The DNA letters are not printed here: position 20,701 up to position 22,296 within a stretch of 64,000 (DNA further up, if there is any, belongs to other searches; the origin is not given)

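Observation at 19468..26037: omega-aminotransferase-mmsA operon carries its own dadA-dadX: a built-in pyruvate-recycling loop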

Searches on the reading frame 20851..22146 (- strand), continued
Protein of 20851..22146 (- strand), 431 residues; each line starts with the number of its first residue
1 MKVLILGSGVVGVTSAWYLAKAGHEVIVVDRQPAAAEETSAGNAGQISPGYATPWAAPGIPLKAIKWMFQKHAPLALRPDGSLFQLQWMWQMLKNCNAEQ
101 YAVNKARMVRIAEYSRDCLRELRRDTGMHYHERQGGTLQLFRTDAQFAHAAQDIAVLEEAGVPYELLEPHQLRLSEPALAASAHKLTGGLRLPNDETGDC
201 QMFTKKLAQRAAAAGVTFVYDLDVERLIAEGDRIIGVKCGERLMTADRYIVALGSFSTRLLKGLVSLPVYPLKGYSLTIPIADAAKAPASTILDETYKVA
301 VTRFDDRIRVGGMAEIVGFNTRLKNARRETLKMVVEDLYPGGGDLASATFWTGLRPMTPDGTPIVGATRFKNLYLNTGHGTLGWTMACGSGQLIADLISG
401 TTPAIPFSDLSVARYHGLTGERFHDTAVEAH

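Call 28: list_cluster_members(proteins=[P0121, P0122, P0124, P0126, P0138, P0190, P0200, P0116, P0001, P0002])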
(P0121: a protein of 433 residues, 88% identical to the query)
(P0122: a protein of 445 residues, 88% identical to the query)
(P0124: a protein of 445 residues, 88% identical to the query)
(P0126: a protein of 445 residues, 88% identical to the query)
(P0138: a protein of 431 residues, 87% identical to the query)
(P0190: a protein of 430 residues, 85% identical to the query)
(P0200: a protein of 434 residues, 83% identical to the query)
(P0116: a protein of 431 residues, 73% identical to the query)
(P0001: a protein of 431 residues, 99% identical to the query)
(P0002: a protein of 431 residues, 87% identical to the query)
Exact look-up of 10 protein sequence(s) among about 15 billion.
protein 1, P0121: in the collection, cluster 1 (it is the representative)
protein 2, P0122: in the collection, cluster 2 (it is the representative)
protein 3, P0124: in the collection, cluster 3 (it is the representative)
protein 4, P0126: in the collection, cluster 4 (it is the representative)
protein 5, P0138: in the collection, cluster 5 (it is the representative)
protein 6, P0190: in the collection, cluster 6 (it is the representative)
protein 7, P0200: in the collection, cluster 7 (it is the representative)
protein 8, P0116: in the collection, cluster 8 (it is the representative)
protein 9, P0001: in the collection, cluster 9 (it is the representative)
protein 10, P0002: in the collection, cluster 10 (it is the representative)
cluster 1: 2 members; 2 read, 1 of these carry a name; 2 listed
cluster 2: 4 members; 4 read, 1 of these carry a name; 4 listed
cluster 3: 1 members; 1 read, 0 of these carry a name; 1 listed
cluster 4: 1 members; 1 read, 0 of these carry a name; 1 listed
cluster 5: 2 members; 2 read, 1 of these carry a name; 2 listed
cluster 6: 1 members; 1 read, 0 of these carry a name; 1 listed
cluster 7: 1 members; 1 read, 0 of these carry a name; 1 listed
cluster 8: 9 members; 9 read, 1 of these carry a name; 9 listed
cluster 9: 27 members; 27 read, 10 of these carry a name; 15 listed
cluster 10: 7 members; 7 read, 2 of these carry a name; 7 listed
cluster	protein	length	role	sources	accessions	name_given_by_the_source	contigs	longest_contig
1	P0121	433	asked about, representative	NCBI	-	-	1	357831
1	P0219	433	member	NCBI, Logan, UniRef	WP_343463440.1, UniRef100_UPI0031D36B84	D-amino acid dehydrogenase [Pantoea sp.] | D-amino acid dehydrogenase n=1 Tax=Pantoea sp. TaxID=69393 RepID=UPI0031D36B84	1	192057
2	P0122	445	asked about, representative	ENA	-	-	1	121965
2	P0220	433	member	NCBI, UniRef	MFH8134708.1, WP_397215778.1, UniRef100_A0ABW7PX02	D-amino acid dehydrogenase [Pantoea osteomyelitidis] | D-amino acid dehydrogenase n=1 Tax=Pantoea osteomyelitidis TaxID=3230026 ...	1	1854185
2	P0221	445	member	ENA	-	-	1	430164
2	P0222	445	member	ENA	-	-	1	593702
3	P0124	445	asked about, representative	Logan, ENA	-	-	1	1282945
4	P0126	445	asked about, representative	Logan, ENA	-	-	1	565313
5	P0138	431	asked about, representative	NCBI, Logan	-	-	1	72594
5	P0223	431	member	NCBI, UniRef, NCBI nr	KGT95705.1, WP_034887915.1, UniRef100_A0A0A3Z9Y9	amino acid dehydrogenase [Erwinia typographi] | D-amino acid dehydrogenase n=1 Tax=Erwinia typographi TaxID=371042 RepID=A0A0A3Z9Y9_9GAMM | D-amino acid dehydrogenase [Erwinia typographi]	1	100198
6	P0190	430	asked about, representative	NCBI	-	-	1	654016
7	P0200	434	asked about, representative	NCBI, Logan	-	-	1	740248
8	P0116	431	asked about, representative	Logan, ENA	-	-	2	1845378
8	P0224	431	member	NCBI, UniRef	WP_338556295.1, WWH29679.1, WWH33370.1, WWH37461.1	D-amino acid dehydrogenase [Erwinia sp. E_sp_B04_7] | D-amino acid dehydrogenase n=1 Tax=unclassified Erwinia TaxID=2622719 RepID=UPI0030D5F25F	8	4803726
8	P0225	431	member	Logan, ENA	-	-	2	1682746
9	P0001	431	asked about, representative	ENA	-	-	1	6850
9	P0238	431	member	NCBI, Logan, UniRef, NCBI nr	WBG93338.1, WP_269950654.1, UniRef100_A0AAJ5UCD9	D-amino acid dehydrogenase (plasmid) [Pantoea piersonii] | D-amino acid dehydrogenase n=1 Tax=Pantoea piersonii TaxID=2364647 RepID=A0AAJ5UCD9_9GAMM | D-amino acid dehydrogenase [Pantoea piersonii]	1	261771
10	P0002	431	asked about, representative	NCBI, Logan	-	-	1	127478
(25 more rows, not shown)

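Call 29: list_cluster_members(proteins=[P0127, P0125, P0123, P0128, P0115, P0129, P0130, P0018, P0009, P0003])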
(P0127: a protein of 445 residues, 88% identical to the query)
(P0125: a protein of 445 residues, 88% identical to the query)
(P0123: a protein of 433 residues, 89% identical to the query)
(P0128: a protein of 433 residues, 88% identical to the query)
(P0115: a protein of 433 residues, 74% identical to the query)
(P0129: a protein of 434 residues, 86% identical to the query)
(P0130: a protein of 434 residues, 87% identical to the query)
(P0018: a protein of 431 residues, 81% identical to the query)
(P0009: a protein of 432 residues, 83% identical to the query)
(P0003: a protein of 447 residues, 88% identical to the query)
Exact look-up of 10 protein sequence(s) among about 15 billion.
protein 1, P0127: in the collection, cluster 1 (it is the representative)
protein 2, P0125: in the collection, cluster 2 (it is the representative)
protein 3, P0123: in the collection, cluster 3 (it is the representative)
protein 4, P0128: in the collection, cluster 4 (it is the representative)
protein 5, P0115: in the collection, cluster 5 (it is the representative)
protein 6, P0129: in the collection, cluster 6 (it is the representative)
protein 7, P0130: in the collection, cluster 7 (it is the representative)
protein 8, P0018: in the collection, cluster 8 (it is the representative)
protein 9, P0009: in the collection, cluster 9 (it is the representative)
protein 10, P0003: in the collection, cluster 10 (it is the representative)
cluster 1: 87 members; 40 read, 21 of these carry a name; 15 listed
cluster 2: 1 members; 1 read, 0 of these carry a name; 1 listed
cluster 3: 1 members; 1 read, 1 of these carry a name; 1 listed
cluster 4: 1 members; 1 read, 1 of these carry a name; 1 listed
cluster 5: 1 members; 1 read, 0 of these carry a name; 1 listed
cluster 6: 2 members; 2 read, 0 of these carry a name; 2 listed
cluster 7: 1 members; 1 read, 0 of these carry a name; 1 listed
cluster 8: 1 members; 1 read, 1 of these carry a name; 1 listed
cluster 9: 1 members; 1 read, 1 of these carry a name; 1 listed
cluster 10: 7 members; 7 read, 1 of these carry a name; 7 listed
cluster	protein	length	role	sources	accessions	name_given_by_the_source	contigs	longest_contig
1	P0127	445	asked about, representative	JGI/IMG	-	-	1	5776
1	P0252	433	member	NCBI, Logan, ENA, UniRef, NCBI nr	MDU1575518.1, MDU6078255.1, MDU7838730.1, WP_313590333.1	MAG: D-amino acid dehydrogenase [Pantoea sp.] | D-amino acid dehydrogenase n=1 Tax=Pantoea TaxID=53335 RepID=UPI0028AC3EA3 | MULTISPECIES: D-amino acid dehydrogenase [Pantoea]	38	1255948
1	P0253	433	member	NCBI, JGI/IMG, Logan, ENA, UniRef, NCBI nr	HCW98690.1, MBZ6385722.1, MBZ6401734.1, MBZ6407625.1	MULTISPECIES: D-amino acid dehydrogenase [Pantoea] | D-amino acid dehydrogenase n=1 Tax=Pantoea TaxID=53335 RepID=UPI000EA1C8DF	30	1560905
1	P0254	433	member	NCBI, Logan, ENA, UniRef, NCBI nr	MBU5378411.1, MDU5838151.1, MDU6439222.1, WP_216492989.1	MAG: D-amino acid dehydrogenase [Pantoea sp.] | D-amino acid dehydrogenase n=1 Tax=Pantoea septica TaxID=472695 RepID=UPI001C129071 | D-amino acid dehydrogenase [Pantoea septica]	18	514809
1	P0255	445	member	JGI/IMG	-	D-amino-acid dehydrogenase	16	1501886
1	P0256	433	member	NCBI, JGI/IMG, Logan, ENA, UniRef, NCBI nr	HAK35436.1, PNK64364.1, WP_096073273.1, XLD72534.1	MAG TPA: D-amino acid dehydrogenase [Pantoea sp.] | D-amino acid dehydrogenase n=1 Tax=Pantoea TaxID=53335 RepID=UPI000BB548D8 | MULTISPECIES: D-amino acid dehydrogenase [Pantoea]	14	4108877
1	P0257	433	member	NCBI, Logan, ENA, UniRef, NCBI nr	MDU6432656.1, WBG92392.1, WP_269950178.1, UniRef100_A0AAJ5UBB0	MAG: D-amino acid dehydrogenase [Pantoea sp.] | D-amino acid dehydrogenase n=1 Tax=Pantoea piersonii TaxID=2364647 RepID=A0AAJ5UBB0_9GAMM | D-amino acid dehydrogenase [Pantoea piersonii]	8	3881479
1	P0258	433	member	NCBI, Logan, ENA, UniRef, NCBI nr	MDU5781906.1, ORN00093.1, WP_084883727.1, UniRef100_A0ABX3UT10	MAG: D-amino acid dehydrogenase [Pantoea sp.] | D-amino acid dehydrogenase n=1 Tax=Pantoea septica TaxID=472695 RepID=A0ABX3UT10_9GAMM | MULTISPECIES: D-amino acid dehydrogenase [Pantoea]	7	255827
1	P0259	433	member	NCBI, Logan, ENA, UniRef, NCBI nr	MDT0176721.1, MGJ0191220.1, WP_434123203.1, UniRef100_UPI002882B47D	D-amino acid dehydrogenase [Pantoea sp. RRHST58] | D-amino acid dehydrogenase n=1 Tax=Pantoea sp. RRHST58 TaxID=3425183 RepID=UPI002882B47D | D-amino acid dehydrogenase [Enterobacter sp. BRE11]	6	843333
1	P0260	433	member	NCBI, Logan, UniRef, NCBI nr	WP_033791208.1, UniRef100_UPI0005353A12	D-amino acid dehydrogenase [Pantoea septica] | D-amino acid dehydrogenase n=1 Tax=Pantoea septica TaxID=472695 RepID=UPI0005353A12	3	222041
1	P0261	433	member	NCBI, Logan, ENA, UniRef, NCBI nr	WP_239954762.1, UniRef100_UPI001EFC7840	D-amino acid dehydrogenase [Pantoea sp. Z09] | D-amino acid dehydrogenase n=1 Tax=Pantoea sp. Z09 TaxID=2886821 RepID=UPI001EFC7840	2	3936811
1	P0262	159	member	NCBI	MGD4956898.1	FAD-dependent oxidoreductase, partial [Xanthomonas citri pv. citri]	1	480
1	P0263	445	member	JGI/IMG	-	D-amino-acid dehydrogenase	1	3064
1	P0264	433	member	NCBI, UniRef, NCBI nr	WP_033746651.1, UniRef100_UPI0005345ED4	D-amino acid dehydrogenase [Pantoea sp. NGS-ED-1003] | D-amino acid dehydrogenase n=1 Tax=Pantoea sp. NGS-ED-1003 TaxID=1526743 ...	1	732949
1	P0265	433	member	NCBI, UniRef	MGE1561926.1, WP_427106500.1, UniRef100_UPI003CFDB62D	D-amino acid dehydrogenase [Pantoea septica] | D-amino acid dehydrogenase n=1 Tax=Pantoea septica TaxID=472695 RepID=UPI003CFDB62D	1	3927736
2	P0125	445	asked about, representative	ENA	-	-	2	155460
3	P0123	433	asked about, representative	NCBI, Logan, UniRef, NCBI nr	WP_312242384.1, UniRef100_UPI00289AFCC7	D-amino acid dehydrogenase [Pantoea sp.] | D-amino acid dehydrogenase n=1 Tax=Pantoea sp. TaxID=69393 RepID=UPI00289AFCC7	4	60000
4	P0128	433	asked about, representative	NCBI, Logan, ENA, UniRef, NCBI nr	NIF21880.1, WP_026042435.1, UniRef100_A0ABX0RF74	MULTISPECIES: D-amino acid dehydrogenase [Pantoea] | D-amino acid dehydrogenase n=1 Tax=Candidatus Pantoea multigeneris TaxID=2608357 ...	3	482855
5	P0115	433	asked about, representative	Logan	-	-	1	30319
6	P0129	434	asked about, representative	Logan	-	-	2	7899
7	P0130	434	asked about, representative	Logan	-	-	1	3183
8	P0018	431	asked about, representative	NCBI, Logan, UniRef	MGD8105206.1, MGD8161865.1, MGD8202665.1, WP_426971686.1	D-amino acid dehydrogenase [Pantoea sp. FN0302] | D-amino acid dehydrogenase n=1 Tax=unclassified Pantoea TaxID=2630326 RepID=UPI003CECC8E9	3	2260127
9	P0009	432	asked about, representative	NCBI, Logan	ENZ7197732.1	D-amino acid dehydrogenase [Klebsiella variicola]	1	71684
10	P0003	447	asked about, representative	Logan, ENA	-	-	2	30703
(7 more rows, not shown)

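Call 30: find_encoding_contigs(protein=P0257, flank=7000, max_places=3)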
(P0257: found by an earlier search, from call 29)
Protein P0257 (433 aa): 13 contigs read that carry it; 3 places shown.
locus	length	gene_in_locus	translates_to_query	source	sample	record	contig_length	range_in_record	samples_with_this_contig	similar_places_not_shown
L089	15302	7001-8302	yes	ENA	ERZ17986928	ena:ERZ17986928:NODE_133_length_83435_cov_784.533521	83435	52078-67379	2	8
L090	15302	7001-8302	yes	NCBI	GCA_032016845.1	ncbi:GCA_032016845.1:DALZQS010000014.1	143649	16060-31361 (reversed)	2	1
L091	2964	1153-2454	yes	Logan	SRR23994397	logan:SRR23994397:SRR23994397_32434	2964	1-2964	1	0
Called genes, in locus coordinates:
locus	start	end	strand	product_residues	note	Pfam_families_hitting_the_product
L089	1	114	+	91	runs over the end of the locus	PF05166:YcgL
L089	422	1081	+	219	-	PF01557:FAA_hydrolase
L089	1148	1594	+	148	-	PF03692:CxxCxxCC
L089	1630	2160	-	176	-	PF02600:DsbB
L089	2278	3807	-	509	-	PF06450:NhaB, PF03600:CitMHS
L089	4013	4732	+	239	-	PF00392:GntR, PF07840:FadR_C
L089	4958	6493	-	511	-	PF04293:SpoVR, PF24755:SpoVR_C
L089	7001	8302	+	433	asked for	PF00070:Pyr_redox (faint), PF01266:DAO, PF01593:Amino_oxidase (faint), PF02558:ApbA (faint), PF03486:HI0933_like (faint), PF07992:Pyr_redox_2 (faint), PF13450:NAD_binding_8 (weak)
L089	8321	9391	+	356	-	PF01168:Ala_racemase_N, PF00842:Ala_racemase_C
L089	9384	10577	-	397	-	PF07690:MFS_1, PF00083:Sugar_tr (weak)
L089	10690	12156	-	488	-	PF13727:CoA_binding_3, PF02397:Bac_transf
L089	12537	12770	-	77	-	PF07351:DUF1480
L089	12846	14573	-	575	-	PF00999:Na_H_Exchanger, PF02080:TrkA_C, PF03471:CorC_HlyC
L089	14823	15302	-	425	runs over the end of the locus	PF04285:DUF444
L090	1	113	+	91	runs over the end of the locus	PF05166:YcgL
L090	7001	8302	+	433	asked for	PF00070:Pyr_redox (faint), PF01266:DAO, PF01593:Amino_oxidase (faint), PF02558:ApbA (faint), PF03486:HI0933_like (faint), PF07992:Pyr_redox_2 (faint), PF13450:NAD_binding_8 (weak)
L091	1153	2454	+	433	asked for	PF00070:Pyr_redox (faint), PF01266:DAO, PF01593:Amino_oxidase (faint), PF02558:ApbA (faint), PF03486:HI0933_like (faint), PF07992:Pyr_redox_2 (faint), PF13450:NAD_binding_8 (weak)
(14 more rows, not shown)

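Call 46: find_encoding_contigs(protein=P0009, flank=8000, max_places=2)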
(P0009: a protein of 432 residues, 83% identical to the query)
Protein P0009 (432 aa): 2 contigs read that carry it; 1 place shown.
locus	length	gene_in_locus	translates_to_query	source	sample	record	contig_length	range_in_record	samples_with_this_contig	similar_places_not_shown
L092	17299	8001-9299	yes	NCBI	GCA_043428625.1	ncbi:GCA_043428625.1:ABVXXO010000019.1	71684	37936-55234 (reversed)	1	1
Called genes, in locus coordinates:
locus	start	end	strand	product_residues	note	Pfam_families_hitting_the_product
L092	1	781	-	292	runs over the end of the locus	PF00701:DHDPS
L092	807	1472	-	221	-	PF00528:BPD_transp_1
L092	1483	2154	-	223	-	PF00528:BPD_transp_1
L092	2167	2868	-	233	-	PF00005:ABC_tran, PF02463:SMC_N, PF13304:AAA_21 (faint)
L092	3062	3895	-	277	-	PF10613:Lig_chan-Glu_bd (faint), PF00497:SBP_bac_3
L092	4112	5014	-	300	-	PF00126:HTH_1, PF03466:LysR_substrate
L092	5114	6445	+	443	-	PF00202:Aminotran_3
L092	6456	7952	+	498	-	PF00171:Aldedh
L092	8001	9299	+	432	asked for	PF00070:Pyr_redox (faint), PF01266:DAO, PF02558:ApbA (weak), PF07992:Pyr_redox_2 (faint), PF12831:FAD_oxidored (faint), PF13450:NAD_binding_8 (weak)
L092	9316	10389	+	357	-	PF01168:Ala_racemase_N, PF00842:Ala_racemase_C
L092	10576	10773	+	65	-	-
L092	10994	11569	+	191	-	-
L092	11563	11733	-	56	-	-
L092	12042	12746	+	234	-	PF00665:rve (weak), PF13610:DDE_Tnp_IS240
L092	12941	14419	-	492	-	PF00916:Sulfate_transp, PF01740:STAS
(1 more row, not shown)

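Call 47: find_encoding_contigs(protein=P0018, flank=8000, max_places=2)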
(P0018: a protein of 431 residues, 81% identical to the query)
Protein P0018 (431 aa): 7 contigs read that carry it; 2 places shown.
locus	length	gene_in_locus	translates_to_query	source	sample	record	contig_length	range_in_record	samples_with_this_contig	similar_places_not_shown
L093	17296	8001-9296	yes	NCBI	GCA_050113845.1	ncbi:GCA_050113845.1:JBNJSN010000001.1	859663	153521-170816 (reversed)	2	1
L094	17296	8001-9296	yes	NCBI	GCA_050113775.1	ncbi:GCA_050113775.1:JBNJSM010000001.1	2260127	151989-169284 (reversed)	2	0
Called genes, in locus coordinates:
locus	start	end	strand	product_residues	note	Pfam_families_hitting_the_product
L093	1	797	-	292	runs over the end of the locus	PF00701:DHDPS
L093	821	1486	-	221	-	PF00528:BPD_transp_1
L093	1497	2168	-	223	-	PF00528:BPD_transp_1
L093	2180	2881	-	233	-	PF00005:ABC_tran, PF02463:SMC_N, PF13304:AAA_21 (faint)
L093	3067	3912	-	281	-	PF00497:SBP_bac_3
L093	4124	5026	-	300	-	PF00126:HTH_1, PF03466:LysR_substrate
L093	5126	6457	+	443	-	PF00202:Aminotran_3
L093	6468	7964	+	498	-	PF00171:Aldedh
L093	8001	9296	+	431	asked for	PF00070:Pyr_redox (faint), PF01262:AlaDh_PNT_C (weak), PF01266:DAO, PF01593:Amino_oxidase (faint), PF02558:ApbA (weak), PF03486:HI0933_like (faint), PF07992:Pyr_redox_2 (weak), PF13450:NAD_binding_8 (weak)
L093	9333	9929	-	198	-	PF01370:Epimerase (weak), PF08659:KR (faint), PF13561:adh_short_C2, PF00106:adh_short (weak), PF23441:SDR (weak)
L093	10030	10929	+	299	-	PF00126:HTH_1, PF03466:LysR_substrate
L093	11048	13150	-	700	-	PF14742:GDE_N_bis, PF17167:Glyco_hydro_94 (weak), PF22422:MGH1-like_GH, PF06202:GDE_C (weak)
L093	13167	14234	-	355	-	PF13439:Glyco_transf_4, PF13579:Glyco_trans_4_4, PF00534:Glycos_transf_1, PF13692:Glyco_trans_1_4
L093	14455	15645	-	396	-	PF07690:MFS_1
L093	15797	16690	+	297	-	PF00126:HTH_1, PF03466:LysR_substrate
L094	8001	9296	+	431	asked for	PF00070:Pyr_redox (faint), PF01262:AlaDh_PNT_C (weak), PF01266:DAO, PF01593:Amino_oxidase (faint), PF02558:ApbA (weak), PF03486:HI0933_like (faint), PF07992:Pyr_redox_2 (weak), PF13450:NAD_binding_8 (weak)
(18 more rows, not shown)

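Call 75: find_encoding_contigs(protein=P0257, flank=500, max_places=10)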
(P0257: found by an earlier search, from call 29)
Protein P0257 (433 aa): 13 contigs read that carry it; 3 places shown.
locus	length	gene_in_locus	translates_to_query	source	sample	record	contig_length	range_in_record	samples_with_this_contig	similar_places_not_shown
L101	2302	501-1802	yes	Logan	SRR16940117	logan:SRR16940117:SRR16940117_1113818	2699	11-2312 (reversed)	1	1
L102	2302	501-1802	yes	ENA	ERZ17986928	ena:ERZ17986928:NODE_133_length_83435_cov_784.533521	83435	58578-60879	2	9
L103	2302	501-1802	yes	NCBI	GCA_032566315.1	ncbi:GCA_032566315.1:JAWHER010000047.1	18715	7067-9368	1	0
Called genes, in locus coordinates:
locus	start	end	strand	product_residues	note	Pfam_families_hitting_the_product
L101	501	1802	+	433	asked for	PF00070:Pyr_redox (faint), PF01266:DAO, PF01593:Amino_oxidase (faint), PF02558:ApbA (faint), PF03486:HI0933_like (faint), PF07992:Pyr_redox_2 (faint), PF13450:NAD_binding_8 (weak)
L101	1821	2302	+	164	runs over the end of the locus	?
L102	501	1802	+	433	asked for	PF00070:Pyr_redox (faint), PF01266:DAO, PF01593:Amino_oxidase (faint), PF02558:ApbA (faint), PF03486:HI0933_like (faint), PF07992:Pyr_redox_2 (faint), PF13450:NAD_binding_8 (weak)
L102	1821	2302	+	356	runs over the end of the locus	PF01168:Ala_racemase_N, PF00842:Ala_racemase_C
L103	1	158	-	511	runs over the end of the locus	PF04293:SpoVR, PF24755:SpoVR_C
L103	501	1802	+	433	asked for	PF00070:Pyr_redox (faint), PF01266:DAO, PF01593:Amino_oxidase (faint), PF02558:ApbA (faint), PF03486:HI0933_like (faint), PF07992:Pyr_redox_2 (faint), PF13450:NAD_binding_8 (weak)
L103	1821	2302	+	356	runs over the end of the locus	PF01168:Ala_racemase_N, PF00842:Ala_racemase_C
